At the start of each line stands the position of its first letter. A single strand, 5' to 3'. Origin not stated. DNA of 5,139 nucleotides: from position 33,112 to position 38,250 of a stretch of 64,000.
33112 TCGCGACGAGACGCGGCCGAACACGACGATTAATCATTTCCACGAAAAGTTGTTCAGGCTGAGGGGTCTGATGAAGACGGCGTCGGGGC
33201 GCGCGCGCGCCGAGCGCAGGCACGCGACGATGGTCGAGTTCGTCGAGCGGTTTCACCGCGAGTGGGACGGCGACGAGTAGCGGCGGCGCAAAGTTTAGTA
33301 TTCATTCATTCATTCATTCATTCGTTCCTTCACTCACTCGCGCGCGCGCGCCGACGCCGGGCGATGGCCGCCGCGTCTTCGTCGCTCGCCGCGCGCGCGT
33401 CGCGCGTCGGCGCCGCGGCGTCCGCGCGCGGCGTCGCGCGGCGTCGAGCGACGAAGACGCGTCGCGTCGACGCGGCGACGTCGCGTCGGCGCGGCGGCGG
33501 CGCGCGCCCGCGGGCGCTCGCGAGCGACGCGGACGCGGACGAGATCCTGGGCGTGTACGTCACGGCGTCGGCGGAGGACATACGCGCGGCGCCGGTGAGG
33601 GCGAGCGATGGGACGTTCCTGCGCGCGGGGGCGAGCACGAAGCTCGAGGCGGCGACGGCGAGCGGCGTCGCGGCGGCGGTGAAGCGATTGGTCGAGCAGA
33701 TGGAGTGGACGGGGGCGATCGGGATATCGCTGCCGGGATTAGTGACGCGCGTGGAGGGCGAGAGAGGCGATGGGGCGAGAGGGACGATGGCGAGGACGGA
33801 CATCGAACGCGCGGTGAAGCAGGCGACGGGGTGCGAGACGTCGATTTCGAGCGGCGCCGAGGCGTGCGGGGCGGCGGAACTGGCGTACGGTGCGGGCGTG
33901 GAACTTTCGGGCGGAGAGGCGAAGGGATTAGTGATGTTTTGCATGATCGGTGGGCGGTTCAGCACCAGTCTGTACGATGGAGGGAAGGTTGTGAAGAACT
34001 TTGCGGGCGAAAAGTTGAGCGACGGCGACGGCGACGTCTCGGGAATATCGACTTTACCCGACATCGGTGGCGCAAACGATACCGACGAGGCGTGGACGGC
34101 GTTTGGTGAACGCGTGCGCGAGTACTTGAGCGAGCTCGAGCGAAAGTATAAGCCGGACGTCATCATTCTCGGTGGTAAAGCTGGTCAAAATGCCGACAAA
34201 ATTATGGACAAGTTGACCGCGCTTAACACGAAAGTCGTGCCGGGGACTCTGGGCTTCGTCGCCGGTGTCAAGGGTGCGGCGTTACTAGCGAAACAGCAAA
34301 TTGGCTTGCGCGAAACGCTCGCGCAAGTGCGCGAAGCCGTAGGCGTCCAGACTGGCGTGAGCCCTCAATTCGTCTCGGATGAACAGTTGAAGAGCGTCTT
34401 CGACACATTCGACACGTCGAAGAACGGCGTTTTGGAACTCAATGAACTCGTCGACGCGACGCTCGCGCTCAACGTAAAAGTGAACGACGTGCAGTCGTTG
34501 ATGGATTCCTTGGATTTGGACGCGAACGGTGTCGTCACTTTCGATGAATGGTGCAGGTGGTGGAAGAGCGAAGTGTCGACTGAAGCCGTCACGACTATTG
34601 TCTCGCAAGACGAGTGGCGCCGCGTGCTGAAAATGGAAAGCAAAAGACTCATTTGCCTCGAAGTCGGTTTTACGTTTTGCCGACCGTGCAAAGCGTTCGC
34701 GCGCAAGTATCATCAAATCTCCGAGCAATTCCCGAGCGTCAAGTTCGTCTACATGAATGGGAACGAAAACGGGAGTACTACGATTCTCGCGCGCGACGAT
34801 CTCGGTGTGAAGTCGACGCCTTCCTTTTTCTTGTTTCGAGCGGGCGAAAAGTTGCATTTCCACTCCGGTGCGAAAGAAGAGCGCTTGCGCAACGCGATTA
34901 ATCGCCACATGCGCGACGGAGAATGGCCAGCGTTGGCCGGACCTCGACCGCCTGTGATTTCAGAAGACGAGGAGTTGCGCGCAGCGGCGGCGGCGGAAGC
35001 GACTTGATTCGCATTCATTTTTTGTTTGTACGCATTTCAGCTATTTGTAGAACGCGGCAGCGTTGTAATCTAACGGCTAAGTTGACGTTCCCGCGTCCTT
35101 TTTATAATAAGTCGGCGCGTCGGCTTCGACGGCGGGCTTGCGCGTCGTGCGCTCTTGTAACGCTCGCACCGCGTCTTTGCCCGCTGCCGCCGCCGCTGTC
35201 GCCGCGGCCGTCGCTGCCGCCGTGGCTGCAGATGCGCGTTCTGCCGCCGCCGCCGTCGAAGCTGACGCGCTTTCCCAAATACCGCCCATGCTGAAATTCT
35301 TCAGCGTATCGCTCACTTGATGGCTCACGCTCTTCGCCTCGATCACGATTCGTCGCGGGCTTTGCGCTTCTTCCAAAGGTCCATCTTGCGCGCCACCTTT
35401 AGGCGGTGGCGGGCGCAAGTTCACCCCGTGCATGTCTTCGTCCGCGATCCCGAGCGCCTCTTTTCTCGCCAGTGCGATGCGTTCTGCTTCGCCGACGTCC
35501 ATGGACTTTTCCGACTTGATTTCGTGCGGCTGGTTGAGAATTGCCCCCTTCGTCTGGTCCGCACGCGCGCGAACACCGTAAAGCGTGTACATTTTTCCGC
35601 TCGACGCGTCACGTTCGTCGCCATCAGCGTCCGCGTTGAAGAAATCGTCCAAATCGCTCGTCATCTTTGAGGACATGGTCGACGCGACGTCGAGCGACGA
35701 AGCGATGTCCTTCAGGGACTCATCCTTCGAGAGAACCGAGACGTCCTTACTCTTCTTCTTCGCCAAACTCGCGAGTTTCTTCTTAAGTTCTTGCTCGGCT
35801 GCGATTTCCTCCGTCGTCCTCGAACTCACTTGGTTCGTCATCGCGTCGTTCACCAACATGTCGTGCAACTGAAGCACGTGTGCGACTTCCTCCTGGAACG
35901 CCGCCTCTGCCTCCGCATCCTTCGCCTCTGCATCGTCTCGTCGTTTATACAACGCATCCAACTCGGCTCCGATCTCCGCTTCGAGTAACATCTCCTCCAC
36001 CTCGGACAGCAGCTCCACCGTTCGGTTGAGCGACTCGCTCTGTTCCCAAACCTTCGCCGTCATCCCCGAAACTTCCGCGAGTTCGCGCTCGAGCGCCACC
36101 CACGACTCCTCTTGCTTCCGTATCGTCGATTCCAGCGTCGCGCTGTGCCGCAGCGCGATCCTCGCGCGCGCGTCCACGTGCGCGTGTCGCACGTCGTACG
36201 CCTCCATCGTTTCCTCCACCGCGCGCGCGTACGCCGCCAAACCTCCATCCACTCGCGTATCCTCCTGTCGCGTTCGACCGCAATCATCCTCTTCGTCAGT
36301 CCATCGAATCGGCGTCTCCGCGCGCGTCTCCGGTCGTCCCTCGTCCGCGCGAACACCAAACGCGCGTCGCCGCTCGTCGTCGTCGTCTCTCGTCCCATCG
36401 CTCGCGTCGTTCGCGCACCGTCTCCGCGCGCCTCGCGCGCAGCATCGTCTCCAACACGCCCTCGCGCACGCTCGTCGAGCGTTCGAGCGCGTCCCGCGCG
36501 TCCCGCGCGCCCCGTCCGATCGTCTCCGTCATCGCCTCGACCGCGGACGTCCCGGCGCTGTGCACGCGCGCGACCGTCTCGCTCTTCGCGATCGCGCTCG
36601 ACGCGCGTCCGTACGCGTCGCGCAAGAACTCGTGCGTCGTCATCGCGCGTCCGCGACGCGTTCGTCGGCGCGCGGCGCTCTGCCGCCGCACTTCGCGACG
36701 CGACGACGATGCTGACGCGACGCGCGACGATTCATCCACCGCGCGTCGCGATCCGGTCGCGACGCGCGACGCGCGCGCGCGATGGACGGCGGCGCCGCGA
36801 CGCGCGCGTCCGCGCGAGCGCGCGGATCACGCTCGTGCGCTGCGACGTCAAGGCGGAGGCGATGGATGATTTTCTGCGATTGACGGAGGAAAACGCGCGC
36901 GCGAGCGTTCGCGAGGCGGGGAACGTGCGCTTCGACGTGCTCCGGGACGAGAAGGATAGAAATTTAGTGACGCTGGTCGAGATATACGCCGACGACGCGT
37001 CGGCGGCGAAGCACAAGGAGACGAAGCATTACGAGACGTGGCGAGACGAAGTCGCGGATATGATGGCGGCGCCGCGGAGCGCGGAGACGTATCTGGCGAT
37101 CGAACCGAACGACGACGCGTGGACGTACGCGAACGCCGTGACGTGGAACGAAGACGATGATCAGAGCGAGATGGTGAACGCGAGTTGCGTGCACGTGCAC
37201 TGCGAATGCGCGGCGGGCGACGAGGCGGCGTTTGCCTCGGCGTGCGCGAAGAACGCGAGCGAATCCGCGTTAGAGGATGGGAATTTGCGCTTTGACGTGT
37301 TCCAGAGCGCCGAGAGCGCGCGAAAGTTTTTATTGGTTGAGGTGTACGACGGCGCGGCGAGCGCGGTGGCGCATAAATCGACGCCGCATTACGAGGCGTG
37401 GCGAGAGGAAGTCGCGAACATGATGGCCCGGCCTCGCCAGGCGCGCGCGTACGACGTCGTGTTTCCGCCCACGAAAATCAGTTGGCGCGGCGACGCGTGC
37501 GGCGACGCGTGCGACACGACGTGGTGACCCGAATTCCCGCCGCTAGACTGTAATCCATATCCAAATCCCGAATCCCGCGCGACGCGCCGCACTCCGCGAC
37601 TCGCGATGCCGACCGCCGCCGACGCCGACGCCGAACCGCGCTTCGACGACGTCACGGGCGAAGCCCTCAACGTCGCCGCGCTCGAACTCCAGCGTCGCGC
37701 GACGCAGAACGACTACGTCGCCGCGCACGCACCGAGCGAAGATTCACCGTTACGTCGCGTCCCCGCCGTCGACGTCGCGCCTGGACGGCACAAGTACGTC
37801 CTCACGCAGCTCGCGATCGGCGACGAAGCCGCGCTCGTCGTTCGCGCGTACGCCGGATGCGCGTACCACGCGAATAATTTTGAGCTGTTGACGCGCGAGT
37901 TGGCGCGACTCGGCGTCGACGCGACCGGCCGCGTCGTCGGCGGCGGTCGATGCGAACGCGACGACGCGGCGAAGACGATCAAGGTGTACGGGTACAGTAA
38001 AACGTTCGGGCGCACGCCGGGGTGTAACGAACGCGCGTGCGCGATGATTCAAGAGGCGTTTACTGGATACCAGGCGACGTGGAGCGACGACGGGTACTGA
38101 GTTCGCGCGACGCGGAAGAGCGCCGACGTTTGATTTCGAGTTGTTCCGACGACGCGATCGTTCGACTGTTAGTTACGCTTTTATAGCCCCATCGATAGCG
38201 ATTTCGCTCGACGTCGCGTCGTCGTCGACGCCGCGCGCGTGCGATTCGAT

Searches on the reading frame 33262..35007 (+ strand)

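Call 60: search_protein_families(library=pfam, proteins=[window:33262-35007:+], max_evalue=0.00001)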
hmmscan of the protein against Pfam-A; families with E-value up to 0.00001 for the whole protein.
window:33262-35007:+ (581 aa): 5 families
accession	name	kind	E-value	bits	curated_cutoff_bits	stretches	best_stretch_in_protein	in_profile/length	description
PF13499.12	EF-hand_7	-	4e-10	40.3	30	1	374-434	2-66/67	EF-hand domain pair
PF00085.26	Thioredoxin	-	3.3e-09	37.1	23.5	1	445-547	3-102/103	Thioredoxin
PF00036.39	EF-hand_1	-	1.9e-08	33.7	25.4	0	410-436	2-28/29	EF hand domain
PF13405.12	EF-hand_6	-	2.8e-07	30.1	25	0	375-399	1-25/30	EF-hand domain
PF13833.12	EF-hand_8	-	2.2e-06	27.8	28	0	404-435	20-52/54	EF-hand domain pair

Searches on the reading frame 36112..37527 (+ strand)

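Call 60: search_protein_families(library=pfam, proteins=[window:36112-37527:+], max_evalue=0.00001)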
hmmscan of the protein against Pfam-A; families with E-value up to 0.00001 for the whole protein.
window:36112-37527:+ (471 aa): 1 family
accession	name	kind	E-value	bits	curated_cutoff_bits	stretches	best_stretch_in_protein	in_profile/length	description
PF03992.22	ABM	-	9.5e-27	93.4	23.1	2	242-312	6-77/78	Antibiotic biosynthesis monooxygenase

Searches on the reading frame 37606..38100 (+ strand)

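Call 60: search_protein_families(library=pfam, proteins=[window:37606-38100:+], max_evalue=0.00001)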
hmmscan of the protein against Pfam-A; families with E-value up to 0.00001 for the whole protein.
window:37606-38100:+ (164 aa): 1 family
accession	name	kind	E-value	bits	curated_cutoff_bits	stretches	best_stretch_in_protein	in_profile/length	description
PF05005.20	Ocnus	-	7.4e-26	90.8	23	1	50-156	2-108/108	Janus/Ocnus family (Ocnus)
